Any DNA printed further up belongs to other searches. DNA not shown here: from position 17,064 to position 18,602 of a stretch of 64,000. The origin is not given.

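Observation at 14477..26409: Two different outer-membrane porin-cytochrome conduits in tandem (MtrAB/PioAB-type followed by Geobacter Pcc-type) under a PBP-HK-sigma-54 regulator triad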

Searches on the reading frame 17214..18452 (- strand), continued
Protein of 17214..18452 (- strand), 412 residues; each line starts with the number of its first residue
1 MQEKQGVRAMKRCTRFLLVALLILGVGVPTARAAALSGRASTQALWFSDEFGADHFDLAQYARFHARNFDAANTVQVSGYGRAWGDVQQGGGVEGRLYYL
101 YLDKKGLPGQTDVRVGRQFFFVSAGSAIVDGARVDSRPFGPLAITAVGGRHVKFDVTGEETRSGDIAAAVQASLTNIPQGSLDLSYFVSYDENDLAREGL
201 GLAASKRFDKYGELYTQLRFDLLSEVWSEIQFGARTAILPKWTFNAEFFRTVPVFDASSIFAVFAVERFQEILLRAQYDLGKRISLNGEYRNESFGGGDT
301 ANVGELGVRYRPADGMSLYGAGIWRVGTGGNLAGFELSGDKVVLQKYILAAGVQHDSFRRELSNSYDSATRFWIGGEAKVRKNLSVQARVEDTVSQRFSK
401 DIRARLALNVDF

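Call 36: find_homologous_proteins(query=L009:11929-14232:+, max_evalue=1e-30)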
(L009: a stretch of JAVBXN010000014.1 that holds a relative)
Query L009:11929-14232:+ (767 aa): 564 proteins with E <= 1e-30 among 8000 candidates; the best 120 are listed.
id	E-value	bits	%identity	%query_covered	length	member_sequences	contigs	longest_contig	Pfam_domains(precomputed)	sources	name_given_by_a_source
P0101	0.0e+0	1773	100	100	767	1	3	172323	PF09699.16,PF14537.12,PF14522.12,PF22113.2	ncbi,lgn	-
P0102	0.0e+0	1216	71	100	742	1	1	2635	PF14537.12,PF02085.22,PF14522.12,PF22113.2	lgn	-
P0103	0.0e+0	1169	69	100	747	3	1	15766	PF14537.12,PF02085.22,PF14522.12,PF22113.2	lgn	-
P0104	0.0e+0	1138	66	100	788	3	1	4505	PF09699.16,PF14537.12,PF14522.12,PF22113.2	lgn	-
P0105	0.0e+0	1137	66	100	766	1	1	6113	PF09699.16,PF14537.12,PF13435.12,PF14522.12,PF22113.2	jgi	-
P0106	0.0e+0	1134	67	100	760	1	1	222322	PF09699.16,PF14537.12,PF14522.12,PF22113.2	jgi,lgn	jgi:nitrate reductase cytochrome c-type subunit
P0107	0.0e+0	1133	67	99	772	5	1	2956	PF14522.12,PF22113.2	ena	-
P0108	0.0e+0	1097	64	100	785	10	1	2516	PF09699.16,PF14537.12,PF13435.12,PF14522.12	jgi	-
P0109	0.0e+0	1079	66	98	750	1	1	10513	PF09699.16,PF14537.12,PF14522.12,PF22113.2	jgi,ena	-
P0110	0.0e+0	1055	61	100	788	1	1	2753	PF14537.12,PF14522.12,PF22113.2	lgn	-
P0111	0.0e+0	1035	64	96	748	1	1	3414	PF09699.16,PF14537.12,PF13435.12,PF14522.12,PF22113.2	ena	-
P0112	0.0e+0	1034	62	100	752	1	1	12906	PF09699.16,PF14537.12,PF14522.12,PF22113.2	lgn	-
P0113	0.0e+0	1022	62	100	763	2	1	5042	PF09699.16,PF14537.12,PF14522.12,PF22113.2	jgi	jgi:hypothetical protein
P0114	5.0e-298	1009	63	97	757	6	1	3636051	PF14537.12,PF14522.12,PF22113.2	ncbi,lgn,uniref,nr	ncbi:multiheme c-type cytochrome [Geobacter anodireducens]|uniref:multiheme c-type cytochrome n=1 Ta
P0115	1.1e-293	994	62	93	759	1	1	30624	PF09699.16,PF14537.12,PF14522.12,PF22113.2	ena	-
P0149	4.9e-213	728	52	96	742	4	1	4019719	PF09699.16,PF14537.12,PF14522.12,PF22113.2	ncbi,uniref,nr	ncbi:C-type polyheme cytochrome OmcB [Geobacter sulfurreducens subsp. ethanolicus]|uniref:C-type pol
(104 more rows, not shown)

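Call 37: find_encoding_contigs(protein=P0149, flank=10000, max_places=1)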
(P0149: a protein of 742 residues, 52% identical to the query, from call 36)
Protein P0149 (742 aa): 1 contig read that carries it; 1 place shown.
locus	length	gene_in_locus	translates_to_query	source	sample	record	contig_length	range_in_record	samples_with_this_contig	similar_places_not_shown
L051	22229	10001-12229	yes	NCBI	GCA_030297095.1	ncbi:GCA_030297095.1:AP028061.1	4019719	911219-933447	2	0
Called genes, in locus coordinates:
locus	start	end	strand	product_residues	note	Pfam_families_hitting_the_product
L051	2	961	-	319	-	PF17125:Methyltr_RsmF_N, PF01189:Methyltr_RsmB-F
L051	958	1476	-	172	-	PF09723:Zn_ribbon_8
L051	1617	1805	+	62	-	-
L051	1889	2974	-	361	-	PF26745:SPM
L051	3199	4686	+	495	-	PF00004:AAA, PF17862:AAA_lid_3 (weak)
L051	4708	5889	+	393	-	PF01306:LacY_symp (faint), PF07690:MFS_1, PF12832:MFS_1_like (faint), PF13347:MFS_2 (weak), PF00083:Sugar_tr, PF07690:MFS_1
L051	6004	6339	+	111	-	PF14495:Cytochrom_C550 (faint), PF00034:Cytochrom_C (weak), PF13442:Cytochrome_CBB3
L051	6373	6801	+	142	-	PF16747:Adhesin_E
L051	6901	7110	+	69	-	-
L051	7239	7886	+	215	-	PF00440:TetR_N, PF14246:TetR_C_7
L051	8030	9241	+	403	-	-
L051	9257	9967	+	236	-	PF14522:Cytochrome_C7 (faint)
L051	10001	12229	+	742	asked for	PF22113:Mtrc-MtrF_II-IV_dom (faint), PF09699:Paired_CXXCH_1 (faint), PF14522:Cytochrome_C7 (faint), PF14537:Cytochrom_c3_2 (faint)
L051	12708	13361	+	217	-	PF00440:TetR_N, PF14246:TetR_C_7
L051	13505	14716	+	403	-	-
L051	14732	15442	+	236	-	PF14522:Cytochrome_C7 (faint)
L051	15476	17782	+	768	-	PF09699:Paired_CXXCH_1 (faint), PF14522:Cytochrome_C7 (faint), PF14537:Cytochrom_c3_2 (faint), PF22113:Mtrc-MtrF_II-IV_dom (faint)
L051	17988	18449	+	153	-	-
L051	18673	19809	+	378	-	PF11306:DUF3108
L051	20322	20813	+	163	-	-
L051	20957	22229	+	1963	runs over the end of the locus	PF03534:SpvB, PF13517:FG-GAP_3, PF12256:TcdB_toxin_midN, PF05593:RHS_repeat (weak), PF25023:TEN_YD-shell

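Call 72: fold_search(model_id=the predicted structure, library=pdb)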
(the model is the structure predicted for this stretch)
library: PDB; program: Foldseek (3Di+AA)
matches with E <= 10: 992; with E <= 0.001: 325
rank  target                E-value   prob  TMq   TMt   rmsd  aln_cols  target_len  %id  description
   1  9fy9_D                2.8e-10  1.00  0.55  0.35  12.7       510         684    9  Cryo-EM structure of the type 1 chaperone-usher pilus FimD-tip complex (FimDHGFC) - Conformer 1 (released 2025-06-04)
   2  9fw9_D                9.4e-10  1.00  0.50  0.33  14.3       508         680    8  Cryo-EM structure of the type 1 pilus assembly platform as part of the FimA-bound chaperone-usher pilus complex (FimDH (released 2025-06-04)
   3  3rfz_B                2.5e-09  1.00  0.45  0.28  15.8       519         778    8  Crystal structure of the FimD usher bound to its cognate FimC:FimH substrate (released 2011-06-01)
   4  2vqi_A                2.7e-09  1.00  0.54  0.47   8.7       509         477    9  Structure of the P pilus usher (PapC) translocation pore (released 2008-05-27)
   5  3rfz_E                3.5e-09  1.00  0.46  0.28  15.9       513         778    8  Crystal structure of the FimD usher bound to its cognate FimC:FimH substrate (released 2011-06-01)
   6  9fx8_D                8.8e-09  1.00  0.48  0.31  17.1       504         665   10  Cryo-EM structure of the FimI-bound type 1 pilus assembly platform complex - Local refinement (released 2025-06-04)
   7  3ohn_A                1.3e-08  1.00  0.48  0.43  11.8       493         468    9  Crystal structure of the FimD translocation domain (released 2011-06-01)
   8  8byt_A                1.6e-08  1.00  0.35  0.41  10.8       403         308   11  Outer membrane attachment porin OmpM1 from Veillonella parvula, C3 symmetry (released 2023-11-08)
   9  9a32_MODEL_1_A        1.8e-08  1.00  0.32  0.34  17.1       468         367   12  Model of E. coli OmpC by in-cell photo-crosslinking MS and deep learning (released 2023-02-24)
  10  8bys_B                1.8e-08  1.00  0.34  0.40  11.9       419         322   12  Outer membrane attachment porin OmpM1 from Veillonella parvula, native (released 2023-11-08)
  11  5ldt_A                1.8e-08  1.00  0.42  0.42  10.0       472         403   10  Crystal Structures of MOMP from Campylobacter jejuni (released 2016-10-26)
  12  5ldv                  2.0e-08  1.00  0.44  0.44  12.4       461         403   10  Crystal Structures of MOMP from Campylobacter jejuni (released 2016-10-26)
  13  8bys_A                2.7e-08  1.00  0.35  0.40  13.4       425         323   10  Outer membrane attachment porin OmpM1 from Veillonella parvula, native (released 2023-11-08)
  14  8bym_A                3.1e-08  1.00  0.34  0.40  13.2       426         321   10  Outer membrane attachment porin OmpM1 from Veillonella parvula (released 2023-11-08)
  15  3fip_A                3.2e-08  1.00  0.40  0.37  15.2       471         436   10  Crystal structure of Usher PapC translocation pore (released 2009-09-08)
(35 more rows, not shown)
